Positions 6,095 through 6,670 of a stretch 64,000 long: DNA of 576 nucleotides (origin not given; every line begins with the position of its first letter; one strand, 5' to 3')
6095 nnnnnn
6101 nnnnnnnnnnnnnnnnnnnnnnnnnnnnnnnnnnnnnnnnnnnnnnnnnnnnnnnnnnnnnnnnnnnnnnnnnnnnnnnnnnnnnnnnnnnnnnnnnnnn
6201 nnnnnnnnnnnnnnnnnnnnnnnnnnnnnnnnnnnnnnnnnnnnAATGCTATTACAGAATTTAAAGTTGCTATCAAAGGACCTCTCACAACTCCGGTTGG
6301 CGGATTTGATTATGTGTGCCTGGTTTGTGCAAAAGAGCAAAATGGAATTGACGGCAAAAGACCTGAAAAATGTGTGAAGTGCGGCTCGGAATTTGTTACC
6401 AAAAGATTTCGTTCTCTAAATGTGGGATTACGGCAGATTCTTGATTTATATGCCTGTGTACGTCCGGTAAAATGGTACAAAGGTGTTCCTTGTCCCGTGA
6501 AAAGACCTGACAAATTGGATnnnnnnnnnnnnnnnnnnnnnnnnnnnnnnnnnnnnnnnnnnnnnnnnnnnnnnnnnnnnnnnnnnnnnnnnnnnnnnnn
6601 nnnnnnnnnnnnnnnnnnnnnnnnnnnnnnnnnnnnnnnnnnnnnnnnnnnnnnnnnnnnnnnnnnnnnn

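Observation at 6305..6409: Cys4 zinc-ribbon-like insertion at the phosphorylation/substrate loop of isocitrate dehydrogenase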

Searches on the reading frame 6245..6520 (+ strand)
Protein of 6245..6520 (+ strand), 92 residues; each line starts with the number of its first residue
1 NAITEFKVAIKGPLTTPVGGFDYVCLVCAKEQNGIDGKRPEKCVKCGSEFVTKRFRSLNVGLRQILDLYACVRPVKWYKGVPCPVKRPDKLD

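Call 6: find_homologous_proteins(query=window:6245-6520:+, max_evalue=0.001)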
Query seq(92 aa) (92 aa): 2198 proteins with E <= 0.001 among 3142 candidates; the best 120 are listed.
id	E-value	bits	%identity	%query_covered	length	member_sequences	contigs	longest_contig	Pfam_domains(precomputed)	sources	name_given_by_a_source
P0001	7.7e-47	175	83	100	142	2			PF00180.26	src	-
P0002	1.8e-29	120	81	74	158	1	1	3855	PF00180.26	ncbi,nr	ncbi:MAG: isocitrate/isopropylmalate family dehydrogenase, partial [bacterium]|nr:isocitrate/isoprop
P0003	3.8e-23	99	73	73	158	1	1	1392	PF00180.26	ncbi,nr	ncbi:MAG: hypothetical protein KGL53_00730, partial [Elusimicrobia bacterium]|nr:hypothetical protei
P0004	2.8e-20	90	75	68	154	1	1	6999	PF00180.26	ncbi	ncbi:MAG: isocitrate/isopropylmalate family dehydrogenase, partial [bacterium]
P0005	4.8e-17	80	53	100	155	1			PF00180.26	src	-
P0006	1.3e-16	78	51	100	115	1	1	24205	PF00180.26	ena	-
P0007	1.4e-16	78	51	100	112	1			PF00180.26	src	-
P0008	1.5e-16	78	52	100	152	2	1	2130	PF00180.26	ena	-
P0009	2.7e-16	77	51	100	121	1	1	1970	PF00180.26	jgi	jgi:isocitrate dehydrogenase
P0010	2.8e-16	77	51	100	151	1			PF00180.26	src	-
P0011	2.8e-16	77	51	100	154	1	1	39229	PF00180.26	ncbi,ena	-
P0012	3.1e-16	77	51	100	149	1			PF00180.26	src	-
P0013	3.5e-16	77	51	100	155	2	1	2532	PF00180.26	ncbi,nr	ncbi:MAG TPA: isocitrate/isopropylmalate family dehydrogenase, partial [Acidobacteriaceae bacterium]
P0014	3.7e-16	77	52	100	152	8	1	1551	PF00180.26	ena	-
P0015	3.8e-16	77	51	100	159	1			PF00180.26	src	-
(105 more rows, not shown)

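Call 21: search_protein_representatives(protein=window:6245-6520:+)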
Query: 92 residues. Proteins with E-value up to 0.001 (for the whole library): 708; up to 1e-10: 216; up to 1e-30: 0. The best 150 are listed.
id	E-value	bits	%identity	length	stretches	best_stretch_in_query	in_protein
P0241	4.3e-28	113.6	70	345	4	55-92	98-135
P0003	1.2e-23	99.3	74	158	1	2-67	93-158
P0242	2.1e-21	92.1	58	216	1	2-91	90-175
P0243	3.5e-18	81.8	54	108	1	2-90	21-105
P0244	6.8e-18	80.8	54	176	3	55-92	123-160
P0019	1.5e-16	76.5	79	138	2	55-92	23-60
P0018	1.5e-16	76.5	79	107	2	55-91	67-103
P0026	3.0e-16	75.5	76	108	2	55-92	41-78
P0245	3.6e-16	75.3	77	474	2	55-92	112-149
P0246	1.5e-15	73.3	79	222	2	55-92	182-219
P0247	1.9e-15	73.0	72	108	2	55-92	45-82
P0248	2.0e-15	72.9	55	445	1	2-88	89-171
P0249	2.3e-15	72.7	76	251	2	55-91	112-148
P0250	3.0e-15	72.4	79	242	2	55-91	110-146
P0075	4.6e-15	71.8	70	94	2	55-91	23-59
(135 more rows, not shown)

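Call 40: find_homologous_proteins(query=P0248, max_evalue=1e-30)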
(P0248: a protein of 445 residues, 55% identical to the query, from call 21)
Query P0248 (445 aa): 8000 proteins with E <= 1e-30 among 8000 candidates; the best 120 are listed.
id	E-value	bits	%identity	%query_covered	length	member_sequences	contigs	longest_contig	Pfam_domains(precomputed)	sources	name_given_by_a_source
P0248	3.0e-297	1004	100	100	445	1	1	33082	PF00180.26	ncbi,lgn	-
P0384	2.7e-261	885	88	100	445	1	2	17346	PF00180.26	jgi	-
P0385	9.9e-238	807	81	99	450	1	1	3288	PF00180.26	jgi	jgi:isocitrate dehydrogenase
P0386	1.0e-199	682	66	100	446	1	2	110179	PF00180.26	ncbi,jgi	-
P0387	1.1e-199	682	66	100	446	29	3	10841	PF00180.26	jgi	jgi:isocitrate dehydrogenase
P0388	5.3e-199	680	65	100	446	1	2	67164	PF00180.26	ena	-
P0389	6.6e-199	679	65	100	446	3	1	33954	PF00180.26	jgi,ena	-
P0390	6.9e-199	679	65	100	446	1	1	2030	PF00180.26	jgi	jgi:isocitrate dehydrogenase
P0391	2.2e-198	678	65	100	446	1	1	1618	PF00180.26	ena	-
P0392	4.9e-198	677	65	100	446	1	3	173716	PF00180.26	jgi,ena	-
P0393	6.6e-198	676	65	100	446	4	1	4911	PF00180.26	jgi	jgi:isocitrate dehydrogenase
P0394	1.6e-197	675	65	99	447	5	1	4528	PF00180.26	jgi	-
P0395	4.9e-197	673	66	99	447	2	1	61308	PF00180.26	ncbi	-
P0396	8.0e-197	673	65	100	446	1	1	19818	PF00180.26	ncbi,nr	ncbi:MAG: NADP-dependent isocitrate dehydrogenase [Gemmatimonadetes bacterium]|nr:NADP-dependent iso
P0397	1.2e-196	672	65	99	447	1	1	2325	PF00180.26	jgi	jgi:isocitrate dehydrogenase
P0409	3.0e-195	667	65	99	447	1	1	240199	PF00180.26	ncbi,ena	-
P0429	3.6e-194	664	65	99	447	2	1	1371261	PF00180.26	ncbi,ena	-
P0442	1.3e-193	662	65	100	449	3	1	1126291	PF00180.26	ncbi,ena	-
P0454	5.0e-193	660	64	100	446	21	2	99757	PF00180.26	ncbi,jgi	jgi:isocitrate dehydrogenase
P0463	2.0e-192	658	65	100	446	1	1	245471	PF00180.26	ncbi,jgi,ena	-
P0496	3.9e-191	654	66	98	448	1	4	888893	PF00180.26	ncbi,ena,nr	ncbi:MAG TPA: isocitrate/isopropylmalate family dehydrogenase [Myxococcota bacterium]|nr:isocitrate/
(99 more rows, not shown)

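Call 43: list_cluster_members(proteins=[P0429, P0442, P0496, P0463, P0409, P0392, P0454, P0228, P0159, P0172])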
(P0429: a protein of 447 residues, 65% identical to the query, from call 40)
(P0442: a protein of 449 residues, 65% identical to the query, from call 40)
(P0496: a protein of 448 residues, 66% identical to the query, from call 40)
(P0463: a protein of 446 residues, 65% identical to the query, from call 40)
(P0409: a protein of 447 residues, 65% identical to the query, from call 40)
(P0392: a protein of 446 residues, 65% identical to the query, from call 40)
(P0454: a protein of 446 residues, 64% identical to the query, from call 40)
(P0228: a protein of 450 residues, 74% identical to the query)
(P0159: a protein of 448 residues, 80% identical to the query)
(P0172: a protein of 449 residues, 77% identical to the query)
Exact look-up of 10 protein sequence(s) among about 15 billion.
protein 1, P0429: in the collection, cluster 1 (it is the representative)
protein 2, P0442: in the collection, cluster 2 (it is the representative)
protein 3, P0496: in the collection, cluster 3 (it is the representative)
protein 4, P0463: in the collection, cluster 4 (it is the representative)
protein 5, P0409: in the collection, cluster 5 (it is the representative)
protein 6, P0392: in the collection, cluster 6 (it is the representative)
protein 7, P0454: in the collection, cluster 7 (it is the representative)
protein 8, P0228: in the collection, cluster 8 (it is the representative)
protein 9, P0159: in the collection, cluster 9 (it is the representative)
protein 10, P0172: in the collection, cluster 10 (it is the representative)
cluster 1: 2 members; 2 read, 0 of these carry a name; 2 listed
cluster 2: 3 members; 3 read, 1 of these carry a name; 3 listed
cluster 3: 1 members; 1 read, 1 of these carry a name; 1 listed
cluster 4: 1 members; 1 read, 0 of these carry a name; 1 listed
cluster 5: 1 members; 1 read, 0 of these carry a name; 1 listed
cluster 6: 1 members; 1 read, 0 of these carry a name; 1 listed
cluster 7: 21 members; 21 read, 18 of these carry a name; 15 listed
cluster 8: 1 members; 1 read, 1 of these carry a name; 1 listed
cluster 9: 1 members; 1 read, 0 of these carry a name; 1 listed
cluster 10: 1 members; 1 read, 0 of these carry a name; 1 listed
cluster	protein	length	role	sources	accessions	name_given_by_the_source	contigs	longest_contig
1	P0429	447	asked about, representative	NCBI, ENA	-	-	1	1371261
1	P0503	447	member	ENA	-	-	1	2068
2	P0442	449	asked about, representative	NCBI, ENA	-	-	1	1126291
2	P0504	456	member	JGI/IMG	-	isocitrate dehydrogenase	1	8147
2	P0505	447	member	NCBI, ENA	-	-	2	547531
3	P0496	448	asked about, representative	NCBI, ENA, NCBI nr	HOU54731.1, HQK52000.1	MAG TPA: isocitrate/isopropylmalate family dehydrogenase [Myxococcota bacterium] | isocitrate/isopropylmalate family dehydrogenase [Myxococcota bacterium]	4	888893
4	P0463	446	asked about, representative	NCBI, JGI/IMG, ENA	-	-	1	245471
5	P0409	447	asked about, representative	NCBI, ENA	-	-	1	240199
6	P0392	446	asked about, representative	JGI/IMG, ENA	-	-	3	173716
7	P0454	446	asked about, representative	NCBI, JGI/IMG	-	isocitrate dehydrogenase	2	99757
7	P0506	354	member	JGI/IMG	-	isocitrate dehydrogenase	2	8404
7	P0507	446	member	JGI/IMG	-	isocitrate dehydrogenase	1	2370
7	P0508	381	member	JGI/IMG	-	isocitrate dehydrogenase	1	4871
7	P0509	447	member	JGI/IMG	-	isocitrate dehydrogenase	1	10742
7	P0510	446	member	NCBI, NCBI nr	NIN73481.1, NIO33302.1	MAG: NADP-dependent isocitrate dehydrogenase [Gemmatimonadetes bacterium] | NADP-dependent isocitrate dehydrogenase [Gemmatimonadota bacterium]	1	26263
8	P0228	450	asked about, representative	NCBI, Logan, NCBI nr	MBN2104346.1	NADP-dependent isocitrate dehydrogenase [bacterium]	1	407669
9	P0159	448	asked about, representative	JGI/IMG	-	-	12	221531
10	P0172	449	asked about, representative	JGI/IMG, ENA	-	-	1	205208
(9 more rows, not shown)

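Call 51: find_encoding_contigs(protein=P0429, flank=6000, max_places=2)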
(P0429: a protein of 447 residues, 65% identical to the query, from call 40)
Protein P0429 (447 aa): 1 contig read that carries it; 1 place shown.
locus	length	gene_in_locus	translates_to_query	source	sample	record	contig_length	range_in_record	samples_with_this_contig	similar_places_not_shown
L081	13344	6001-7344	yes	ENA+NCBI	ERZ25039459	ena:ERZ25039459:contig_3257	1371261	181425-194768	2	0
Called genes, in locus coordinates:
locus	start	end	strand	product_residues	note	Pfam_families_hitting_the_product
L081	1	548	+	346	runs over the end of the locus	-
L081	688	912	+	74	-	-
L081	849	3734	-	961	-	PF27052:Lysyl_endopep_N, PF01483:P_proprotein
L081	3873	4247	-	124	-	PF01464:SLT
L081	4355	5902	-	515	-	-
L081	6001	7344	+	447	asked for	PF00180:Iso_dh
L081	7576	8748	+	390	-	-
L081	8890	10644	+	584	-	PF15907:Itfg2 (faint), PF01839:FG-GAP (faint), PF14783:BBS2_Mid (faint), PF21348:RGL11_C (faint), PF25292:Beta-prop_CGLA (faint), PF13517:FG-GAP_3 (weak)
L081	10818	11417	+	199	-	PF06941:NT5C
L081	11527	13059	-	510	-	PF03806:ABG_transport, PF03553:Na_H_antiporter (weak)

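Call 52: find_encoding_contigs(protein=P0496, flank=6000, max_places=2)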
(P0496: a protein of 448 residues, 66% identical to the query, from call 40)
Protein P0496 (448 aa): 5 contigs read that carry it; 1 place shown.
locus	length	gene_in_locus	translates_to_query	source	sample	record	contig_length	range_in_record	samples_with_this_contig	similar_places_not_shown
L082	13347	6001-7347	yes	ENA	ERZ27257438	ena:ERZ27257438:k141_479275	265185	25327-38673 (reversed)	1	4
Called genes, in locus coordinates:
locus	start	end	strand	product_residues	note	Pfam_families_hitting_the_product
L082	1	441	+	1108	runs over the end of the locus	PF20656:MS_N, PF01274:MS_TIM-barrel, PF20659:MS_C, PF00463:ICL, PF13714:PEP_mutase, PF00463:ICL, PF01814:Hemerythrin (weak)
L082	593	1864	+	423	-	PF00180:Iso_dh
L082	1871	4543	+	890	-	PF00330:Aconitase, PF00694:Aconitase_C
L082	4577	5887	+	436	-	PF00285:Citrate_synt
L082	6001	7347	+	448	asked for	PF00180:Iso_dh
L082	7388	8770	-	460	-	PF00890:FAD_binding_2 (weak), PF01134:GIDA (weak), PF03486:HI0933_like (faint), PF07992:Pyr_redox_2, PF12831:FAD_oxidored, PF13450:NAD_binding_8 (faint), PF00070:Pyr_redox, PF02852:Pyr_redox_dim, +1 more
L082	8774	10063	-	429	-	PF00364:Biotin_lipoyl, PF02817:E3_binding, PF00198:2-oxoacid_dh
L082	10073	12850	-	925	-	PF16078:2-oxogl_dehyd_N (weak), PF00676:E1_dh, PF02779:Transket_pyr, PF16870:OxoGdeHyase_C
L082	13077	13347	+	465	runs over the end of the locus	PF00206:Lyase_1, PF10415:FumaraseC_C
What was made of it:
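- In one Myxococcota MAG, type B sits in a TCA cluster beside a malate synthase-isocitrate lyase fusion, i.e. at an IDH/glyoxylate-shunt branch point (call 52).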

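Call 60: search_protein_families(library=ncbifam, proteins=[L082:593-1864:+], max_evalue=0.01)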
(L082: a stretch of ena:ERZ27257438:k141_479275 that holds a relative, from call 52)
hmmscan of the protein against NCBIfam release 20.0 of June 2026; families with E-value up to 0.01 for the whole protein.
L082:593-1864:+ (423 aa): 16 families
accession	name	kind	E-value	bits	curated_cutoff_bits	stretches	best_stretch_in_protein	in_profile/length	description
NF006673.0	PRK09222.1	equivalog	5.7e-59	200.3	509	1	41-353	5-307/482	NADP-dependent isocitrate dehydrogenase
TIGR02088.1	LEU3_arch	subfamily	1.4e-52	179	409.8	1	44-378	2-322/324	isopropylmalate/isohomocitrate dehydrogenases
NF006529.0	PRK08997.1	equivalog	1e-51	175.9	510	1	43-382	6-334/335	isocitrate dehydrogenase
TIGR02924.1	ICDH_alpha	equivalog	1.2e-51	176.3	561.35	1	43-350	3-300/473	isocitrate dehydrogenase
TIGR00175.1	mito_nad_idh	equivalog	2.4e-48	165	432.4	1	42-382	5-333/334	isocitrate dehydrogenase (NAD(+))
NF040626.1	AksF2_Meth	equivalog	2.1e-46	158.7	540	1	43-384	4-331/333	homoisocitrate dehydrogenase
NF040619.1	AksF_Meth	equivalog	2e-44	152.1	500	1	43-355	4-321/343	homoisocitrate dehydrogenase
NF002898.0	PRK03437.1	equivalog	1.1e-43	149.8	393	1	41-354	5-322/347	3-isopropylmalate dehydrogenase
TIGR02089.1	TTC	equivalog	2.9e-39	135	470.4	1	43-382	6-351/352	tartrate dehydrogenase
NF040855.1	iso_homocit_dh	equivalog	7.3e-35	120.8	680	1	43-381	4-317/345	isocitrate--homoisocitrate dehydrogenase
NF006048.0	PRK08194.1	equivalog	1.5e-34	119.6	501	1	42-384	5-350/352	tartrate dehydrogenase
TIGR00169.1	leuB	equivalog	2.1e-33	115.8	353.2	1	43-366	2-331/349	3-isopropylmalate dehydrogenase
TIGR00183.1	prok_nadp_idh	equivalog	1.7e-31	109.5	567.3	2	190-353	204-382/417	isocitrate dehydrogenase (NADP(+))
NF005036.0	PRK06451.1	equivalog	1.3e-30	106.5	484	2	260-355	285-377/412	NADP-dependent isocitrate dehydrogenase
NF005425.0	PRK07006.1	equivalog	1.8e-29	102.8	490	2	189-352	203-381/416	NADP-dependent isocitrate dehydrogenase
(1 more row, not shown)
